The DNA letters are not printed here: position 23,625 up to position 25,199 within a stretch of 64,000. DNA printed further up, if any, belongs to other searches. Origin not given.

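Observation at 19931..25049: Lower-GC four-gene islet between gltX and yifB: PAS-GGDEF, GT-B/TPR glycosyltransferase, unknown protein, cytidylyltransferase-methyltransferase fusion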

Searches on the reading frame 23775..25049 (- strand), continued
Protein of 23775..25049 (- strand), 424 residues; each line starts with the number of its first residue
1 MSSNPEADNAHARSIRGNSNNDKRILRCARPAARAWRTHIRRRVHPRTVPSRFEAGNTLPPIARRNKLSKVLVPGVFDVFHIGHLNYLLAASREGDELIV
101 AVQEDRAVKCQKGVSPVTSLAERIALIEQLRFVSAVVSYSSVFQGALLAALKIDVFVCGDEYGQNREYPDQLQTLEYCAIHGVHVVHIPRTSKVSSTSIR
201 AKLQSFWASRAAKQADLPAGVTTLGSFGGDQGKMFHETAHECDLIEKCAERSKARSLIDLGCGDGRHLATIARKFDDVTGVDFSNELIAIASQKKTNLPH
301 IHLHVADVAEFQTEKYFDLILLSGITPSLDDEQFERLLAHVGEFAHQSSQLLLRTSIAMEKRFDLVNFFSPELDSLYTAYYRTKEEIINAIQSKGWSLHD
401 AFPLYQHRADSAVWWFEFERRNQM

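Call 33: find_encoding_contigs(protein=P0060, flank=10000, max_places=1)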
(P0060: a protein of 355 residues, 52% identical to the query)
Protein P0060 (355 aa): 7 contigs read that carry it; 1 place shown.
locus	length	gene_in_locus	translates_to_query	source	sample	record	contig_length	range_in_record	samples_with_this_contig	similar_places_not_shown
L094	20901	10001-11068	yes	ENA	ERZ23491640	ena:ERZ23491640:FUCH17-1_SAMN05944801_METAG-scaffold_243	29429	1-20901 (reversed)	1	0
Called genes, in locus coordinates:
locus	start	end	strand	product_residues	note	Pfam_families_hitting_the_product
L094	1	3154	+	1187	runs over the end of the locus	PF07635:PSCyt1, PF07583:PSCyt2, PF07587:PSD1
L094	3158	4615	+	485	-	PF07394:DUF1501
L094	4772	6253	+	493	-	PF07394:DUF1501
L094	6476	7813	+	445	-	PF07394:DUF1501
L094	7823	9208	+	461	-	PF07394:DUF1501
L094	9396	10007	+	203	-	-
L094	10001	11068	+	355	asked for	PF01467:CTP_transf_like, PF00891:Methyltransf_2 (weak), PF13489:Methyltransf_23 (weak), PF13847:Methyltransf_31, PF08241:Methyltransf_11, PF08242:Methyltransf_12, PF13649:Methyltransf_25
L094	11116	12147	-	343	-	PF02353:CMAS, PF05175:MTS, PF13489:Methyltransf_23, PF13847:Methyltransf_31, PF08241:Methyltransf_11, PF08242:Methyltransf_12, PF13649:Methyltransf_25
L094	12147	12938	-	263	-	PF06966:DUF1295, PF02544:Steroid_dh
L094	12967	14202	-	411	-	PF02353:CMAS, PF13489:Methyltransf_23, PF08241:Methyltransf_11, PF08242:Methyltransf_12, PF13649:Methyltransf_25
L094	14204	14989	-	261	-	PF07103:DUF1365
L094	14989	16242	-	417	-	PF01266:DAO (weak), PF01593:Amino_oxidase, PF13450:NAD_binding_8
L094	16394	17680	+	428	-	PF23727:Beta-prop_FAM234A_B (faint), PF01011:PQQ (faint), PF13360:PQQ_2, PF13570:Beta-prop_ACSF4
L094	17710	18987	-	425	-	-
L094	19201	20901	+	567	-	?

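Call 34: search_protein_families(library=pfam, proteins=[L005:9375-10004:+, L094:9396-10007:+, L005:5632-7515:+, L002:11105-12037:+, L002:12024-13571:+, L002:13595-15079:+], max_evalue=0.1)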
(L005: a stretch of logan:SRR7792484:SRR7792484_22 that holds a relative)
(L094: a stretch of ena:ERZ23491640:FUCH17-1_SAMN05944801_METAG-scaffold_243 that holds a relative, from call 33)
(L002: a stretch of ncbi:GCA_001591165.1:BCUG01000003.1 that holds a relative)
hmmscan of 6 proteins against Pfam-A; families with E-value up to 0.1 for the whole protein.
L005:9375-10004:+ (209 aa): 2 families
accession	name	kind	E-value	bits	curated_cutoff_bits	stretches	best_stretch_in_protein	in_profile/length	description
PF04991.19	LicD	-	0.00016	22.2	22.6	1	46-116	8-74/227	LicD family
PF09587.15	PGA_cap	-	0.092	12.7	27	0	81-127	96-142/255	Bacterial capsule synthesis protein PGA_cap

L094:9396-10007:+ (203 aa): 1 family
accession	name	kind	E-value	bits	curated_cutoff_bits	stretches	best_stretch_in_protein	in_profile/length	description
PF04991.19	LicD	-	0.0001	22.9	22.6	1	41-83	7-49/227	LicD family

L005:5632-7515:+ (627 aa): 1 family
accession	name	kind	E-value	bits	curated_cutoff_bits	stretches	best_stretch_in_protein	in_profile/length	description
PF02016.21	Peptidase_S66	-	0.043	14.4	25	1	466-508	41-83/121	LD-carboxypeptidase N-terminal domain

L002:11105-12037:+ (310 aa): 0 families

L002:12024-13571:+ (515 aa): 2 families
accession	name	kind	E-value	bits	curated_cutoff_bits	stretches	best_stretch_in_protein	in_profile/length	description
PF14559.12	TPR_19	-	3.6e-05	24.4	25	1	446-489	24-66/68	Tetratricopeptide repeat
PF13428.12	TPR_14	-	0.0045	18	23.5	0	448-485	2-38/44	Tetratricopeptide repeat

L002:13595-15079:+ (494 aa): 19 families
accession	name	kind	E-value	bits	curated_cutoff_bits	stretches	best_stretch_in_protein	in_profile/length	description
PF08241.18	Methyltransf_11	-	2e-09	38.4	21.2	1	352-405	40-95/95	Methyltransferase domain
PF13432.12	TPR_16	-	3.1e-06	28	32.7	1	59-112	1-54/65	Tetratricopeptide repeat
PF14559.12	TPR_19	-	6.5e-06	26.8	25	1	66-120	2-56/68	Tetratricopeptide repeat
PF13489.12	Methyltransf_23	-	1.6e-05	25.2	27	1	363-462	74-162/164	Methyltransferase domain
PF13649.12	Methyltransf_25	-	0.00012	23.1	27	1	355-401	49-97/97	Methyltransferase domain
PF00515.34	TPR_1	-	0.00013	22.1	27.8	1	58-87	4-33/34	Tetratricopeptide repeat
PF13428.12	TPR_14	-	0.00075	20.4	23.5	1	64-96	10-42/44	Tetratricopeptide repeat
PF13847.12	Methyltransf_31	-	0.0021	18.2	27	1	356-409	58-113/145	Methyltransferase domain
PF13431.12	TPR_17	-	0.0023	18.5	24.4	0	77-109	1-33/34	Tetratricopeptide repeat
PF07719.23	TPR_2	-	0.0029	18.1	27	1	58-87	4-33/34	Tetratricopeptide repeat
PF08242.18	Methyltransf_12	-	0.0072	17.5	30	1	350-403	42-98/98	Methyltransferase domain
PF13424.12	TPR_12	-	0.0082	16.8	30.1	0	58-112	6-68/77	Tetratricopeptide repeat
PF13176.12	TPR_7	-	0.0088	16.5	27.9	0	61-89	5-35/36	Tetratricopeptide repeat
PF01209.24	Ubie_methyltran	-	0.0091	15.8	20.1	1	358-407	104-156/233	ubiE/COQ5 methyltransferase family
PF24575.1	TPR_Slam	-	0.036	15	35.2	0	62-109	54-101/104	Surface lipoprotein assembly modifier, N-terminal TPR repeats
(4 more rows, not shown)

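Call 38: find_encoding_contigs(protein=P0092, flank=10000, max_places=1)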
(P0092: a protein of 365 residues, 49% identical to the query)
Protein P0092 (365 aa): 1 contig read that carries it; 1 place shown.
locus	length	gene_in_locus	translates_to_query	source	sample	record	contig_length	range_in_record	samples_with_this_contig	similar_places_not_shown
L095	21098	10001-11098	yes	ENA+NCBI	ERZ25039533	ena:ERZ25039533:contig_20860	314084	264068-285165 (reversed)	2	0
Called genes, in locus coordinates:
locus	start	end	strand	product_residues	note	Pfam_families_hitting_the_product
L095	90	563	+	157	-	-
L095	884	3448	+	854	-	PF02321:OEP (faint)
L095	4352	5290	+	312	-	PF00288:GHMP_kinases_N, PF08544:GHMP_kinases_C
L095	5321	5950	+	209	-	PF04026:SpoVG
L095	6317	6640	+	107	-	-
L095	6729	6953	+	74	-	PF02599:CsrA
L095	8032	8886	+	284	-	-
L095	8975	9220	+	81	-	-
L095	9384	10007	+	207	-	-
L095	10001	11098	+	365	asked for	PF01467:CTP_transf_like, PF02353:CMAS (weak), PF13489:Methyltransf_23, PF08241:Methyltransf_11, PF08242:Methyltransf_12, PF13649:Methyltransf_25, PF13847:Methyltransf_31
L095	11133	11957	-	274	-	PF00535:Glycos_transf_2, PF10111:Glyco_tranf_2_2, PF13641:Glyco_tranf_2_3 (weak), PF02709:Glyco_transf_7C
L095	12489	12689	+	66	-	-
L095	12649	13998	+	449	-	PF00052:Laminin_B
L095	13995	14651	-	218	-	PF02589:LUD_dom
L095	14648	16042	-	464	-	PF02589:LUD_dom, PF13187:Fer4_9 (faint), PF00037:Fer4 (faint), PF13183:Fer4_8, PF13237:Fer4_10 (faint), PF13534:Fer4_17 (weak), PF11870:LutB_C (faint)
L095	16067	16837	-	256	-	PF02754:CCG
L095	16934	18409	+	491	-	PF00370:FGGY_N, PF02782:FGGY_C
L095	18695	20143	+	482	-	PF01799:Fer2_2, PF00941:FAD_binding_5, PF03450:CO_deh_flav_C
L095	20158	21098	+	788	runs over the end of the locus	PF01315:Ald_Xan_dh_C, PF02738:MoCoBD_1, PF20256:MoCoBD_2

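Call 39: find_encoding_contigs(protein=P0068, flank=10000, max_places=1)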
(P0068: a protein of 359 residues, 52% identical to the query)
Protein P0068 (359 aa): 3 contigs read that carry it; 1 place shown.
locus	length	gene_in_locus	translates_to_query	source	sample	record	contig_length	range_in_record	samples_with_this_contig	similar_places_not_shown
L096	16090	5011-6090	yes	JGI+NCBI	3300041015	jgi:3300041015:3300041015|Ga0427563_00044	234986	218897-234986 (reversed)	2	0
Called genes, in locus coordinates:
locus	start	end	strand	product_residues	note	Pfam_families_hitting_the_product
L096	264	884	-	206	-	PF01656:CbiA, PF09140:MipZ (weak), PF10609:ParA (faint), PF13614:AAA_31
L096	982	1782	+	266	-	PF09339:HTH_IclR, PF01614:IclR_C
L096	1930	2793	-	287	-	-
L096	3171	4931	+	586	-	PF00990:GGDEF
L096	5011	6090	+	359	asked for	PF01467:CTP_transf_like, PF03848:TehB, PF05401:NodS (weak), PF13489:Methyltransf_23, PF08241:Methyltransf_11, PF08242:Methyltransf_12, PF13649:Methyltransf_25, PF13847:Methyltransf_31, +1 more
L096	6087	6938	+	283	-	-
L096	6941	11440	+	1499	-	PF00535:Glycos_transf_2 (faint), PF13712:Glyco_tranf_2_5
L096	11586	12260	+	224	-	PF00669:Flagellin_N, PF00700:Flagellin_C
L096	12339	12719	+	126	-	PF03646:FlaG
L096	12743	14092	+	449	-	PF02465:FliD_N, PF07195:FliD_C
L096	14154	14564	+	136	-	PF02561:FliS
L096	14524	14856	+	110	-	-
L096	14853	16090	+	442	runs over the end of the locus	PF02120:Flg_hook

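Call 52: search_protein_families(library=pfam, proteins=[L015:8631-9365:+, L015:9356-11098:+, L015:11147-11779:+, L015:6013-8424:-, L015:11852-14164:-, L015:14250-15359:+, L095:8032-8886:+, L095:9384-10007:+, L096:6087-6938:+, L096:6941-11440:+], max_evalue=0.01)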
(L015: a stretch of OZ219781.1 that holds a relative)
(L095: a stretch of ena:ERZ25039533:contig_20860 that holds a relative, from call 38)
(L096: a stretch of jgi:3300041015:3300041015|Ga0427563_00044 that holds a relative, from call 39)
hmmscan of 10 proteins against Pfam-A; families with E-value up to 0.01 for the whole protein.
L015:8631-9365:+ (244 aa): 1 family
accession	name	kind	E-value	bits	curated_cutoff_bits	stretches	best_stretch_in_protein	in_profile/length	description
PF04991.19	LicD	-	3.3e-05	24.5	22.6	1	76-118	7-49/227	LicD family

L015:9356-11098:+ (580 aa): 20 families
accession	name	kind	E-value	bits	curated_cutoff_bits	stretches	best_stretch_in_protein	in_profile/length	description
PF01467.32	CTP_transf_like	-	1.4e-15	58.1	21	1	220-358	2-132/133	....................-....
PF13649.12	Methyltransf_25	-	4.1e-14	53.5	27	1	415-500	2-90/97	Methyltransferase domain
PF13847.12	Methyltransf_31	-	1.3e-13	51.3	27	1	411-513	4-111/145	Methyltransferase domain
PF08242.18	Methyltransf_12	-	1.5e-12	48.5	30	1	415-491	1-82/98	Methyltransferase domain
PF00702.32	Hydrolase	-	2.5e-12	48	26.4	1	53-170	80-191/191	haloacid dehalogenase-like hydrolase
PF08241.18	Methyltransf_11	-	8e-11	42.9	21.2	1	415-490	1-76/95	Methyltransferase domain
PF12710.13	HAD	-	1.5e-08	35.7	27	1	72-167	75-189/189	haloacid dehalogenase-like hydrolase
PF13489.12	Methyltransf_23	-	2.1e-08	34.5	27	1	409-490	21-97/164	Methyltransferase domain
PF02353.26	CMAS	-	5.6e-08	32.9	27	1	384-573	36-229/273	Mycolic acid cyclopropane synthetase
PF05175.20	MTS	-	6.6e-07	29.6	23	1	400-479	21-103/170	Methyltransferase small domain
PF07021.18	MetW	-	1.8e-06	28.2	21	1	400-484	4-85/193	Methionine biosynthesis protein MetW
PF03848.20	TehB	-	6.2e-06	26.2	20.4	1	409-540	30-161/193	Tellurite resistance protein TehB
PF05891.18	Methyltransf_PK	-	6.5e-05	23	27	1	400-558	44-198/218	AdoMet dependent proline di-methyltransferase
PF05401.17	NodS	-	0.00012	22.5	24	1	394-489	27-121/201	Nodulation protein S (NodS)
PF06888.18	Put_Phosphatase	-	0.00045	20.1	27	1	24-118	22-118/234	Putative Phosphatase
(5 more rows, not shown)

L015:11147-11779:+ (210 aa): 4 families
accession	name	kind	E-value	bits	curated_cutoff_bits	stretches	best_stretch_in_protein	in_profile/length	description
PF01596.23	Methyltransf_3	-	6.6e-53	179.5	22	1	14-209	2-203/204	O-methyltransferase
PF13578.12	Methyltransf_24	-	4.8e-14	53.6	26.3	1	62-163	1-105/105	Methyltransferase domain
PF13649.12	Methyltransf_25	-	0.00038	21.5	27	1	61-135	1-71/97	Methyltransferase domain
PF01135.25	PCMT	-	0.0021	18.3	20.3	1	49-104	66-120/210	Protein-L-isoaspartate(D-aspartate) O-methyltransferase (PCMT)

L015:6013-8424:- (803 aa): 4 families
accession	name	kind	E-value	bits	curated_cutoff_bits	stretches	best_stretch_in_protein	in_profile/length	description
PF14236.12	DruA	-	3.2e-29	102.4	27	1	118-273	48-222/297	Druantia protein DruA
PF02281.22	Dimer_Tnp_Tn5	-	3.9e-07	30.8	26.7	1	689-773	1-84/99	Transposase Tn5 dimerisation domain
PF01609.27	DDE_Tnp_1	-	4.3e-07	30.3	23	1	437-689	31-196/200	Transposase DDE domain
PF14706.11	Tnp_DNA_bind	-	2.1e-06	27.8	24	1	323-378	2-56/58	Transposase DNA-binding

L015:11852-14164:- (770 aa): 0 families

L015:14250-15359:+ (369 aa): 6 families
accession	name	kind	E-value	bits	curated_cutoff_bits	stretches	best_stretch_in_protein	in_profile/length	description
PF08546.17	ApbA_C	-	4.3e-27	95.4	22.7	1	232-352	1-123/125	Ketopantoate reductase PanE/ApbA C terminal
PF02558.23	ApbA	-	1.3e-23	83.8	22.2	1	35-206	1-149/150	Ketopantoate reductase PanE/ApbA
PF01210.29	NAD_Gly3P_dh_N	-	3.3e-06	27.6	23.1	1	34-139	1-105/158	NAD-dependent glycerol-3-phosphate dehydrogenase N-terminus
PF03807.23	F420_oxidored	-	4.4e-05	24.4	21.6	1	34-124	1-81/94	NADP oxidoreductase coenzyme F420-dependent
PF03446.21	NAD_binding_2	-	0.0015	19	21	1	34-114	1-67/161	NAD binding domain of 6-phosphogluconate dehydrogenase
PF00070.33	Pyr_redox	-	0.0031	18.4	22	1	34-67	1-34/82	Pyridine nucleotide-disulphide oxidoreductase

L095:8032-8886:+ (284 aa): 1 family
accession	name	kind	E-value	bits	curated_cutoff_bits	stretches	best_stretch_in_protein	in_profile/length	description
PF07589.16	PEP-CTERM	-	0.00049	20.5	20.7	1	258-282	1-24/24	PEP-CTERM motif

L095:9384-10007:+ (207 aa): 1 family
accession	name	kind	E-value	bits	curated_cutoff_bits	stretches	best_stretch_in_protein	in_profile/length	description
PF04991.19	LicD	-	0.00076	20.1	22.6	1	46-90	8-52/227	LicD family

L096:6087-6938:+ (283 aa): 0 families

L096:6941-11440:+ (1499 aa): 3 families
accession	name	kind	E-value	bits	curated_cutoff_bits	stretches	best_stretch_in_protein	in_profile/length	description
PF13712.12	Glyco_tranf_2_5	-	9.3e-17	61.9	27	1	341-517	2-177/210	Glycosyltransferase like family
PF00535.33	Glycos_transf_2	-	7.7e-09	36.1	23.3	1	876-996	2-117/168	Glycosyl transferase family 2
PF13641.12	Glyco_tranf_2_3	-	1.7e-08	35.2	27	1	872-1093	1-207/230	Glycosyltransferase like family 2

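Call 55: search_protein_families(library=ncbifam, proteins=[L015:9356-10012:+, L015:8631-9365:+, L005:9375-10004:+, L005:5632-7515:+, L015:11852-14164:-], max_evalue=0.01)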
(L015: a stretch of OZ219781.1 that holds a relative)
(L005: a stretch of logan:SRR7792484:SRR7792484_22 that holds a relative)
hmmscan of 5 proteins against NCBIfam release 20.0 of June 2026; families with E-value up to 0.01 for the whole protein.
L015:9356-10012:+ (219 aa): 25 families
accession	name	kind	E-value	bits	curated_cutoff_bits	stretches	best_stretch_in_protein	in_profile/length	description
NF010109.0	PRK13582.1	equivalog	3.6e-70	235.8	133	1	10-205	4-199/205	bifunctional phosphoserine phosphatase/homoserine phosphotransferase ThrH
TIGR02137.1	HSK-PSP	equivalog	7.7e-58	195.3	223.4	1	9-204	3-198/203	bifunctional phosphoserine phosphatase/homoserine phosphotransferase ThrH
TIGR00338.1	serB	equivalog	2.1e-15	56.9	144.15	1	7-196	14-214/219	phosphoserine phosphatase SerB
TIGR01491.1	HAD-SF-IB-PSPlk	hypoth_equivalog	1.7e-09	37.7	151.9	1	9-175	6-188/201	phosphoserine phosphatase-like hydrolase, archaeal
TIGR01488.1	HAD-SF-IB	subfamily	5.2e-09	36.3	45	1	48-168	47-176/177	HAD-IB family phosphatase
TIGR01494.1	ATPase_P-type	subfamily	1.5e-06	27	62.3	1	137-173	372-408/478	HAD-IC family P-type ATPase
TIGR01490.1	HAD-SF-IB-hyp1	subfamily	1.2e-05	25.6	98.3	1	59-171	65-192/202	HAD-IB family hydrolase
NF007821.0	PRK10530.1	equivalog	2.4e-05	23.7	274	1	152-194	217-259/272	pyridoxal phosphatase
TIGR00099.1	Cof-subfamily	subfamily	5.6e-05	22.9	137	1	152-173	206-227/256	Cof-type HAD-IIB family hydrolase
NF001218.0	PRK00192.1-5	equivalog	5.9e-05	22.8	362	1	151-180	210-243/275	mannosyl-3-phosphoglycerate phosphatase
NF008350.0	PRK11133.1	equivalog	8.1e-05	21.9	413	1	152-189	266-303/324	phosphoserine phosphatase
NF009695.0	PRK13222.1-2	equivalog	0.00025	20.6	225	1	71-173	91-190/226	phosphoglycolate phosphatase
TIGR01489.1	DKMTPPase-SF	subfamily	0.00031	20.9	81.55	1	34-136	29-134/188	MtnX-like HAD-IB family phosphatase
TIGR01484.1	HAD-SF-IIB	subfamily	0.00031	20.9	41.8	1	152-173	198-219/221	HAD-IIB family hydrolase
NF001216.0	PRK00192.1-2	equivalog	0.00038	19.9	353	1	151-176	199-224/275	mannosyl-3-phosphoglycerate phosphatase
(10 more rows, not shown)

L015:8631-9365:+ (244 aa): 1 family
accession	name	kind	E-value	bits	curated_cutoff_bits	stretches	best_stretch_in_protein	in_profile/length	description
NF045866.1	GGPL_Ptran_Mf1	equivalog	0.0098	16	225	0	76-102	22-48/240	diacylglycerol cholinephosphotransferase Mf1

L005:9375-10004:+ (209 aa): 0 families

L005:5632-7515:+ (627 aa): 0 families

L015:11852-14164:- (770 aa): 0 families

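Call 86: search_dna_similar(query=window:23778-24848:-, collection=plasmids, mode=protein, max_rows=10)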
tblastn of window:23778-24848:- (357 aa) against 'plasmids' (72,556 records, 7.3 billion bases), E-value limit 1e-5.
Records with a match: 51; places in all: 51; records where one place covers at least 80% of the query: 0.
Best place of each record, by identity: <60% 51.
By first word of the organism name: Lactiplantibacillus 12; Escherichia 7; Streptomyces 3; Klebsiella 3; Pantoea 3; Bacillus 3; Parabacteroides 2; Entomospira 2; Actinomyces 1; Pontibacillus 1; and 14 more.
By predicted mobility (MOB-suite, as given by PLSDB): non-mobilizable 36; mobilizable 12; conjugative 3.
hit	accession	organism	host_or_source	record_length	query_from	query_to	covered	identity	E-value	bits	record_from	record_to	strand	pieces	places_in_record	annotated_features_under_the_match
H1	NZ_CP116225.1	Actinomyces oris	Homo sapiens,Cell culture,oral cavity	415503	6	156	42%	36.2%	3e-11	72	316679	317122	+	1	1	adenylyltransferase/cytidyltransferase family protein | Ig-like domain-containing protein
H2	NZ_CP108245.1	Streptomyces sp. NBC_00073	-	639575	1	161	45%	31.7%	3e-7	60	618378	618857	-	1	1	adenylyltransferase/cytidyltransferase family protein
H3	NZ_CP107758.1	Streptomyces sp. NBC_00597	-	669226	1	161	45%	31.7%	3e-7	60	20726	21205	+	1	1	adenylyltransferase/cytidyltransferase family protein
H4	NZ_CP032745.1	Lactiplantibacillus paraplantarum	whole organism,beer contaminant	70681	1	139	39%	35.0%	1e-8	64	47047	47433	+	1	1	tagD: glycerol-3-phosphate cytidylyltransferase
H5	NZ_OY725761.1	Parabacteroides distasonis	-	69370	8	136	36%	37.2%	4e-10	69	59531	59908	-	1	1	adenylyltransferase/cytidyltransferase family protein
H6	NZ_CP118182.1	Entomospira culicis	Culex pipiens,cell culture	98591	1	139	39%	34.3%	3e-8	63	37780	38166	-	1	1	adenylyltransferase/cytidyltransferase family protein | hypothetical protein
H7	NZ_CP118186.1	Entomospira culicis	Culex pipiens,cell culture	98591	1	139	39%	34.3%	3e-8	63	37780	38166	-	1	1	adenylyltransferase/cytidyltransferase family protein | hypothetical protein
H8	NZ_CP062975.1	Pontibacillus sp. ALD_SL1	mangrove mud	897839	1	149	42%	31.3%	1e-9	67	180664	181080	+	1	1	tagD: glycerol-3-phosphate cytidylyltransferase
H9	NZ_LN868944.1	Salmonella enterica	Homo sapiens,feces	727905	4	138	38%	34.6%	1e-7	61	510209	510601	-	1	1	hldE: bifunctional D-glycero-beta-D-manno-heptose-7-phosphate ...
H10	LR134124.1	Klebsiella aerogenes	not available: to be reported later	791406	4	137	38%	34.8%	1e-7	61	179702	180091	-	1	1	hldE: ADP-heptose synthase / D-glycero-beta-D-manno-heptose 7-phosphate ...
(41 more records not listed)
